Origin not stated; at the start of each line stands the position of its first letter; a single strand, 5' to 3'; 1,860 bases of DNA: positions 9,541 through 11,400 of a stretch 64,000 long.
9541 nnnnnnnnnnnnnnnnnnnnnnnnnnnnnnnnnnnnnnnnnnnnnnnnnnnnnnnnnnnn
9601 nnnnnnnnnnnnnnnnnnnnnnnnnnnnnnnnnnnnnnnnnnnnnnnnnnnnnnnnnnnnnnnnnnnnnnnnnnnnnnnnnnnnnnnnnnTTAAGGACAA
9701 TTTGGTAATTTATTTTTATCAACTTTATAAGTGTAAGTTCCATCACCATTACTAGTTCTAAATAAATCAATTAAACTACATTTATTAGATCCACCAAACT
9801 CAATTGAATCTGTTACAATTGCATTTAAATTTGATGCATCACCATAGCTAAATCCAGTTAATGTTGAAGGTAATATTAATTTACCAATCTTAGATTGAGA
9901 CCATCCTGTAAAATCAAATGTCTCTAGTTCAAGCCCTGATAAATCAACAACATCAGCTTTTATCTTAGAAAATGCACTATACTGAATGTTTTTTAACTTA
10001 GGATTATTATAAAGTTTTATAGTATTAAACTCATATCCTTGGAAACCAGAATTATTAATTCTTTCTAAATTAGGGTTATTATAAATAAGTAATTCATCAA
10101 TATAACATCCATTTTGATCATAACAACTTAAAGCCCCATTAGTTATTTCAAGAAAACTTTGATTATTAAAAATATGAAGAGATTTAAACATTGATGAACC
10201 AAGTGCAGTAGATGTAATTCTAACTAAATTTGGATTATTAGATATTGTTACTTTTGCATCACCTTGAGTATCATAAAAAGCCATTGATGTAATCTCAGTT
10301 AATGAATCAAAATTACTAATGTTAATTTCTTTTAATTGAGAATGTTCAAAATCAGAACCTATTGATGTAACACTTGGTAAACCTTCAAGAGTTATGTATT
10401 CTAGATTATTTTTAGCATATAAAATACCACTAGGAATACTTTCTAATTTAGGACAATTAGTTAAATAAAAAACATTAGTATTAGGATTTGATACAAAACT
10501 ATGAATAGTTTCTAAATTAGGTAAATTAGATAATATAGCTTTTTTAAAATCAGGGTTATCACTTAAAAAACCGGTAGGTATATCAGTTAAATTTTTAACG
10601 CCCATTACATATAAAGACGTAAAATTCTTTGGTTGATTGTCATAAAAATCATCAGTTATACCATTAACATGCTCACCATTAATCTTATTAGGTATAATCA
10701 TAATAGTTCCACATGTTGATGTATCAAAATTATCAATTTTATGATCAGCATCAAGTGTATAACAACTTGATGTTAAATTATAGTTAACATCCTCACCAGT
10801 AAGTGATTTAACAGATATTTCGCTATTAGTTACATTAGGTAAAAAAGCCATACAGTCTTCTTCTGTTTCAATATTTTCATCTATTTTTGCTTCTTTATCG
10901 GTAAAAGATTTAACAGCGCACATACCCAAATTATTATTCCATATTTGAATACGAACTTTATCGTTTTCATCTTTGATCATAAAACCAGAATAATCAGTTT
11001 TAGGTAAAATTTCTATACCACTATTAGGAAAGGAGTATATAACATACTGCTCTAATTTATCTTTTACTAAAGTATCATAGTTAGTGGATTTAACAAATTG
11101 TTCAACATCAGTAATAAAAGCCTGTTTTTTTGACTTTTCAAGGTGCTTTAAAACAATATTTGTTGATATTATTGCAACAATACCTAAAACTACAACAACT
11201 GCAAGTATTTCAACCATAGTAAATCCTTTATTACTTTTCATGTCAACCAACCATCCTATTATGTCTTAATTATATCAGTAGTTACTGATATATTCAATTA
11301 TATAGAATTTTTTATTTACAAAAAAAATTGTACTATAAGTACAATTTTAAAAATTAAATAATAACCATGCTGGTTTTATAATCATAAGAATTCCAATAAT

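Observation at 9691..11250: Prepilin leader fused to a BspA-type leucine-rich-repeat domain (candidate tip adhesin)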

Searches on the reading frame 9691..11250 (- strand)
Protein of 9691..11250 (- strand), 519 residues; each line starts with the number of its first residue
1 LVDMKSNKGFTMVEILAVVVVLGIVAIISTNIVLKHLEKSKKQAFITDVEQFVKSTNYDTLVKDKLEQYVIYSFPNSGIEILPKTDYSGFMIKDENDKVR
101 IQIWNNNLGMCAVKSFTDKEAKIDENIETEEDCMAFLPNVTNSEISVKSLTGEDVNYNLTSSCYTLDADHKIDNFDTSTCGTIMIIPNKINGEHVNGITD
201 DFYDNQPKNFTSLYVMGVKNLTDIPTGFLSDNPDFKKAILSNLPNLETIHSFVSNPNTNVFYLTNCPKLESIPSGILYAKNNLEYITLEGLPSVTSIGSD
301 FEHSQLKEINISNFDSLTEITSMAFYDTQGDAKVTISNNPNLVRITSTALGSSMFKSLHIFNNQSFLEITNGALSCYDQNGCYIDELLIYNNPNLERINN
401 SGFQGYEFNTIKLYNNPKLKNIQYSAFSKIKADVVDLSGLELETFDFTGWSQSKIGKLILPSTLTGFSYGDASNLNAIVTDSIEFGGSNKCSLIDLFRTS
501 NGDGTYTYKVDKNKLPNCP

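Call 4: search_protein_families(library=pfam, proteins=[window:9691-11250:-], max_evalue=0.1)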
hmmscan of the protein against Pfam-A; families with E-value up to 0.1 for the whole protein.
window:9691-11250:- (519 aa): 4 families
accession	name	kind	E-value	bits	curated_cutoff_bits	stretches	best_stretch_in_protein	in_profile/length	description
PF07963.17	N_methyl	-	7.2e-06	25.8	21.2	1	4-28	1-25/27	Prokaryotic N-terminal methylation motif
PF24758.1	LRR_At5g56370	-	8.3e-05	22.8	27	0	352-424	85-164/227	FBD-associated F-box protein At5g56370, LRR repeats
PF23952.1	LRR_EndoS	-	0.0054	17.4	27.9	0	304-342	45-84/116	Endo-beta-N-acetylglucosaminidase EndoS LRR domain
PF01030.30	Recep_L_domain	-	0.011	16.3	21.8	0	287-366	22-99/112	Receptor L domain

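Call 6: find_homologous_proteins(query=window:9691-11250:-)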
Query window:9691-11250:- (519 aa): 18 proteins with E <= 0.001 among 8000 candidates.
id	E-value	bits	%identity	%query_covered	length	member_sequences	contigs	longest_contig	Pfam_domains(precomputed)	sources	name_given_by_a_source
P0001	0.0e+0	1149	100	99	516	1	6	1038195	PF07963.18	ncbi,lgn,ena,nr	ncbi:MAG: leucine-rich repeat protein [Bacilli bacterium]|nr:leucine-rich repeat protein [Bacilli ba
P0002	1.7e-244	830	71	99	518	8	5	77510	PF13306.13,PF07963.18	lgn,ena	-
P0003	3.3e-209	714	65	99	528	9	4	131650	PF07963.18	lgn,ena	-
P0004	9.7e-197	673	58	100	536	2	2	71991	PF13306.13,PF07963.18,PF23952.2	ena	-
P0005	7.3e-187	640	59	99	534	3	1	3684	PF07963.18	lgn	-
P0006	5.8e-181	621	59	99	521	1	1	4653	PF07963.18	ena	-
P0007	4.0e-180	618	56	99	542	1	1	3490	PF13306.13,PF07963.18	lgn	-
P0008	2.7e-177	609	55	99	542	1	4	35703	PF13306.13,PF07963.18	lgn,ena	-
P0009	5.3e-172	591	53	99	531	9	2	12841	PF13306.13,PF07963.18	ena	-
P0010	7.9e-170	584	51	99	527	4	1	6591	PF13306.13,PF07963.18,PF01030.32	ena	-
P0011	3.4e-169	582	52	99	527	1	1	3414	PF13306.13,PF07963.18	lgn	-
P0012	4.2e-168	578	54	99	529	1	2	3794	PF13306.13,PF07963.18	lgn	-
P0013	4.1e-159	549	54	99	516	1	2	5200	PF13306.13,PF07963.18,PF13855.13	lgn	-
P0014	1.8e-152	527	50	99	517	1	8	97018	PF13306.13,PF07963.18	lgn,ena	-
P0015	1.2e-138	481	45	99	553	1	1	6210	PF13306.13,PF07963.18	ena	-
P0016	1.0e-132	461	44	99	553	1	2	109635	PF13306.13,PF07963.18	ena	-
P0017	2.7e-111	391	57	67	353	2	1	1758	PF13306.13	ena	-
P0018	2.3e-13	68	29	32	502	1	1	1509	PF13306.13,PF23952.2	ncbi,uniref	ncbi:leucine-rich repeat domain-containing protein, partial [Histophilus somni]|uniref:leucine-rich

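Call 10: find_encoding_contigs(protein=P0002, flank=10000, max_places=2)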
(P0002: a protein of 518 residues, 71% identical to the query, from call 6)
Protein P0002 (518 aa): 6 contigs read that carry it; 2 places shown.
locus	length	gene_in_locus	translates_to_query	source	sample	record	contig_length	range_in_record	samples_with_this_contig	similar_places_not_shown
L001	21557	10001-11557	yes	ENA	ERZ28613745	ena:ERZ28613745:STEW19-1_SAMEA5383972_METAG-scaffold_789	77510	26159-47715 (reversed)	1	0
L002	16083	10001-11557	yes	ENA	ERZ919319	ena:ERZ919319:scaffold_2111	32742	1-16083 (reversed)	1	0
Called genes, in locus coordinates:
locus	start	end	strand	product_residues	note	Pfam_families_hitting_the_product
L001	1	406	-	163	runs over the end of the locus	PF03838:RecU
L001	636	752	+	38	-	-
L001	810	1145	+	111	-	PF05103:DivIVA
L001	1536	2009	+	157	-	PF12844:HTH_19 (faint), PF13413:HTH_25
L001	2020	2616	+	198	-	PF01066:CDP-OH_P_transf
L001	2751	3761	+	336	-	PF00154:RecA_N, PF06745:ATPase (weak), PF08423:Rad51, PF27531:MT3502_N (weak), PF21096:RecA_C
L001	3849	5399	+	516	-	PF12072:RNase_Y_N, PF00013:KH_1, PF01966:HD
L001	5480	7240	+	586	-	PF01935:DUF87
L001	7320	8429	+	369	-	PF00266:Aminotran_5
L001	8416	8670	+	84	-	PF00085:Thioredoxin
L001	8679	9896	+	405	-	-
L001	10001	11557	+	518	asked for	PF07963:N_methyl (weak), PF13306:LRR_5 (weak)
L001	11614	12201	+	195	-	PF03193:RsgA_GTPase (weak), PF01926:MMR_HSR1, PF02421:FeoB_N (weak)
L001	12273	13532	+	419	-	PF07963:N_methyl (weak), PF12810:ALK_LTK_GRD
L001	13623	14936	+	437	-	PF00009:GTP_EFTU, PF00071:Ras (faint), PF01926:MMR_HSR1, PF02421:FeoB_N, PF00009:GTP_EFTU, PF01926:MMR_HSR1, PF02421:FeoB_N, PF14714:KH_dom-like, +7 more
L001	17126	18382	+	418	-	PF07963:N_methyl (weak), PF12810:ALK_LTK_GRD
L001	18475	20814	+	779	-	PF07963:N_methyl (weak), PF12810:ALK_LTK_GRD, PF09479:Flg_new (weak), PF18998:Flg_new_2 (faint), PF09479:Flg_new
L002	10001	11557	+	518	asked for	PF07963:N_methyl (weak), PF13306:LRR_5 (weak)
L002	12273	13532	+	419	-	PF07963:N_methyl (weak), PF12810:ALK_LTK_GRD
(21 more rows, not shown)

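Call 11: find_encoding_contigs(protein=P0016, flank=10000, max_places=2)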
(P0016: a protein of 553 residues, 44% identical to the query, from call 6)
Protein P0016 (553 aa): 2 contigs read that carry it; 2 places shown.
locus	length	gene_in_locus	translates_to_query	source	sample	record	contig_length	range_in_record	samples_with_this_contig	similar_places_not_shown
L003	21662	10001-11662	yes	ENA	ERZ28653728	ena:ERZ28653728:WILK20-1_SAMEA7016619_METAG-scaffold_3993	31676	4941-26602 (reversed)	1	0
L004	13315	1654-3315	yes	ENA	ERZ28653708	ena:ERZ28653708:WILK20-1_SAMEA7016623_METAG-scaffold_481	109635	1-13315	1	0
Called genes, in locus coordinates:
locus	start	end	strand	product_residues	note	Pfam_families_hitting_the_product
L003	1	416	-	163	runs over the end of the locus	PF03838:RecU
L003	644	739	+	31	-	-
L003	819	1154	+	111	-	PF05103:DivIVA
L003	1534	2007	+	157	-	PF13413:HTH_25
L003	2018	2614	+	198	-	PF01066:CDP-OH_P_transf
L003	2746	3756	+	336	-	PF00154:RecA_N, PF06745:ATPase (faint), PF08423:Rad51 (weak), PF27531:MT3502_N (weak), PF21096:RecA_C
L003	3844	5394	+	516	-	PF12072:RNase_Y_N, PF00013:KH_1, PF01966:HD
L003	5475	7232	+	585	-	PF01935:DUF87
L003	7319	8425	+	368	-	PF00266:Aminotran_5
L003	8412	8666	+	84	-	PF00085:Thioredoxin, PF14595:Thioredoxin_9 (weak)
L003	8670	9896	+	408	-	-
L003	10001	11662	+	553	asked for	PF07963:N_methyl (weak), PF13306:LRR_5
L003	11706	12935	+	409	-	-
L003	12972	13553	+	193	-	PF03193:RsgA_GTPase (weak), PF01926:MMR_HSR1, PF02421:FeoB_N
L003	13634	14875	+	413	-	PF12810:ALK_LTK_GRD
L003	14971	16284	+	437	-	PF00009:GTP_EFTU, PF00071:Ras (faint), PF01926:MMR_HSR1, PF02421:FeoB_N, PF00009:GTP_EFTU, PF01926:MMR_HSR1, PF02421:FeoB_N, PF14714:KH_dom-like, +6 more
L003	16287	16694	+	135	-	-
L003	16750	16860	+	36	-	-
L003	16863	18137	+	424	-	-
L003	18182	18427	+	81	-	PF14069:SpoVIF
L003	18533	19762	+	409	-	PF07963:N_methyl (weak), PF12810:ALK_LTK_GRD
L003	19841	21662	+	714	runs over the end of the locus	PF07963:N_methyl (weak), PF12810:ALK_LTK_GRD, PF09479:Flg_new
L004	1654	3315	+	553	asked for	PF07963:N_methyl (weak), PF13306:LRR_5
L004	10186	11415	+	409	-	PF07963:N_methyl (weak), PF12810:ALK_LTK_GRD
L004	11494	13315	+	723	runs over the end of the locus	PF07963:N_methyl (weak), PF12810:ALK_LTK_GRD, PF09479:Flg_new, PF18998:Flg_new_2 (weak), PF09479:Flg_new (weak)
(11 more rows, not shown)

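Call 13: predict_structure(alignment_id=A1)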
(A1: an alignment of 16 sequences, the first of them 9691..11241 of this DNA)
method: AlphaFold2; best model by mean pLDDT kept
length: 516 residues; sequences in the alignment: 16
mean_pLDDT: 86.9   pTM: 0.79
mean pLDDT of the five models: 86.9, 86.0, 85.7, 85.4, 84.2
residues with pLDDT >= 90: 282; 70-90: 186; 50-70: 39; < 50: 9
segments of 3 or more residues with pLDDT < 50: 1-6
pLDDT, mean of each block of 10 residues (from residue 1): 48 75 75 82 85 66 64 57 80 84 91 89 91 93 91 93 94 93 95 90 89 93 84 89 84 81 86 70 80 85 85 93 86 95 94 97 97 83 98 97 97 97 96 96 96 96 94 97 82 90 91 85
secondary structure, 60 per line:
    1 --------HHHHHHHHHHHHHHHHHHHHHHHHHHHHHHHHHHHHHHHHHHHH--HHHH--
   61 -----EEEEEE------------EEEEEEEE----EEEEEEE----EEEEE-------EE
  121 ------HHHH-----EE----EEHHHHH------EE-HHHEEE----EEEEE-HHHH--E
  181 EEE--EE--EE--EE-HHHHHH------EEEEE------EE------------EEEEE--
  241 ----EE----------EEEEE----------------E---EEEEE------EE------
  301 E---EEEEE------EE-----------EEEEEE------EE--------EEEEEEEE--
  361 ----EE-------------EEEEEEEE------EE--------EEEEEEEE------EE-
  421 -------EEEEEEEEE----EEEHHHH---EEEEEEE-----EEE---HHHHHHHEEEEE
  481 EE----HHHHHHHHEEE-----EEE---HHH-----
elements in order: H9-52 H55-58 E66-71 E84-91 E96-102 E107-111 H127-130 H144-148 E161-163 E168-172 H174-177 E180-183 H197-202 E209-213 E234-238 E257-261 E282-286 E305-309 E329-334 E351-358 E380-387 E404-411 E428-436 E441-443 H444-447 E451-457 E463-465 H469-475 E476-482 H487-494 E495-497 E503-505

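Call 17: fold_search(model_id=the predicted structure, library=pdb)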
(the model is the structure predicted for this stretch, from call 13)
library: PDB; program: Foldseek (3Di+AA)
matches with E <= 10: 104; with E <= 0.001: 0
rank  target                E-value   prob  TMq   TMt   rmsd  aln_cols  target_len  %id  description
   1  7t9n_R                1.2e-03  1.00  0.26  0.24   9.2       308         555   14  M22 Agonist Autoantibody bound to Human Thyrotropin receptor in complex with miniGs399 (composite structure) (released 2022-08-03)
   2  4fd0                  2.3e-03  0.99  0.26  0.33  16.3       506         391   13  Crystal structure of a putative cell surface protein (BACCAC_03700) from Bacteroides caccae ATCC 43185 at 2.07 A resolut (released 2012-07-25)
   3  7utz_R                3.1e-03  1.00  0.21  0.19  12.9       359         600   14  Human thyrotropin analog TR1402 bound to human Thyrotropin receptor in complex with miniGs399 (composite structure) (released 2022-08-03)
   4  4mqw_Y                3.9e-03  1.00  0.24  0.37  10.2       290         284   18  Structure of follicle-stimulating hormone in complex with the entire ectodomain of its receptor (P31) (released 2014-04-09)
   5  8w1z_A                4.3e-03  1.00  0.25  0.22  12.0       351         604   15  Structure of a LGR dimer from Caenorhabditis elegans in apo state (released 2025-12-24)
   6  4bsr_B                4.7e-03  0.60  0.15  0.16  17.2       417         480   15  Structure of the ectodomain of LGR5 in complex with R-spondin-1 (Fu1Fu2) in P22121 crystal form (released 2013-06-19)
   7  9h2l_A                5.2e-03  0.98  0.21  0.14  15.7       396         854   12  Cryo-EM structure of an octameric G10-resistosome from wheat (released 2025-09-24)
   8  9kb8_A                5.4e-03  0.77  0.15  0.11  18.9       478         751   12  Cryo-EM structure of LGR4-RSPO2-ZNRF3 complex (1:1:2) (released 2025-10-15)
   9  8w1z_B                5.7e-03  1.00  0.24  0.22  10.8       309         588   17  Structure of a LGR dimer from Caenorhabditis elegans in apo state (released 2025-12-24)
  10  7t9m_R                5.7e-03  0.91  0.19  0.17  13.1       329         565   16  Human Thyrotropin receptor bound by CS-17 Inverse Agonist Fab/Org 274179-0 Antagonist (released 2022-08-10)
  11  4li1_A                6.5e-03  0.98  0.24  0.29  14.3       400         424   17  Crystal Structures of Lgr4 and its complex with R-spondin1 (released 2013-08-07)
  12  7sd0_A                7.1e-03  0.35  0.13  0.14  17.4       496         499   11  Cryo-EM structure of the SHOC2:PP1C:MRAS complex (released 2022-04-20)
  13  7xw5_R                8.9e-03  0.96  0.21  0.20  12.8       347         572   16  TSHR-thyroid stimulating hormone-Gs-ML109 complex (released 2022-08-24)
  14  7xw7_R                1.1e-02  0.87  0.18  0.16  14.0       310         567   19  TSHR-K1-70 complex (released 2022-08-17)
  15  4mqw_X                1.1e-02  0.98  0.24  0.37  12.9       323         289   17  Structure of follicle-stimulating hormone in complex with the entire ectodomain of its receptor (P31) (released 2014-04-09)
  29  4cp6                  4.5e-02  0.97  0.30  0.35  11.0       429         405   12  The Crystal structure of Pneumococcal vaccine antigen PcpA (released 2015-02-25)
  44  4h09_E                1.6e-01  0.35  0.18  0.23  14.5       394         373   11  Crystal structure of a leucine-rich repeat protein (EUBVEN_01088) from Eubacterium ventriosum ATCC 27560 at 2.50 A res (released 2012-10-10)
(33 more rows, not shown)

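Call 24: search_protein_families(library=pfam, alignment_id=A1, max_evalue=0.01)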
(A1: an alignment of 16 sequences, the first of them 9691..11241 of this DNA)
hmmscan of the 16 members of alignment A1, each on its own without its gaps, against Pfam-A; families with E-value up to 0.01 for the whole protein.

A. member 1, window:9691-11241:- (516 aa): 3 families
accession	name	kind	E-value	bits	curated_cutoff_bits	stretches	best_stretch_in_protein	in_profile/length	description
PF07963.17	N_methyl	-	7.1e-06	25.8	21.2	1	1-25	1-25/27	Prokaryotic N-terminal methylation motif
PF24758.1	LRR_At5g56370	-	8.4e-05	22.8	27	0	349-421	85-164/227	FBD-associated F-box protein At5g56370, LRR repeats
PF23952.1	LRR_EndoS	-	0.0053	17.4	27.9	0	301-341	45-86/116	Endo-beta-N-acetylglucosaminidase EndoS LRR domain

B. families by the number of members that match (of 16 scanned): 8 families
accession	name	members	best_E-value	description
PF07963.17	N_methyl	16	3.1e-08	Prokaryotic N-terminal methylation motif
PF13306.12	LRR_5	12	7.9e-19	BspA type Leucine rich repeat region (6 copies)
PF23247.1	LRR_RPS2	10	3.2e-05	Plant disease resistance protein RPS2-like, leucine-rich repeats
PF01030.30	Recep_L_domain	4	5.8e-07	Receptor L domain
PF23952.1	LRR_EndoS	4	2e-05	Endo-beta-N-acetylglucosaminidase EndoS LRR domain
PF13855.12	LRR_8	3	5.4e-07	Leucine rich repeat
PF24758.1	LRR_At5g56370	2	8.4e-05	FBD-associated F-box protein At5g56370, LRR repeats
PF04790.18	Sarcoglycan_1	2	0.0048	Sarcoglycan complex subunit protein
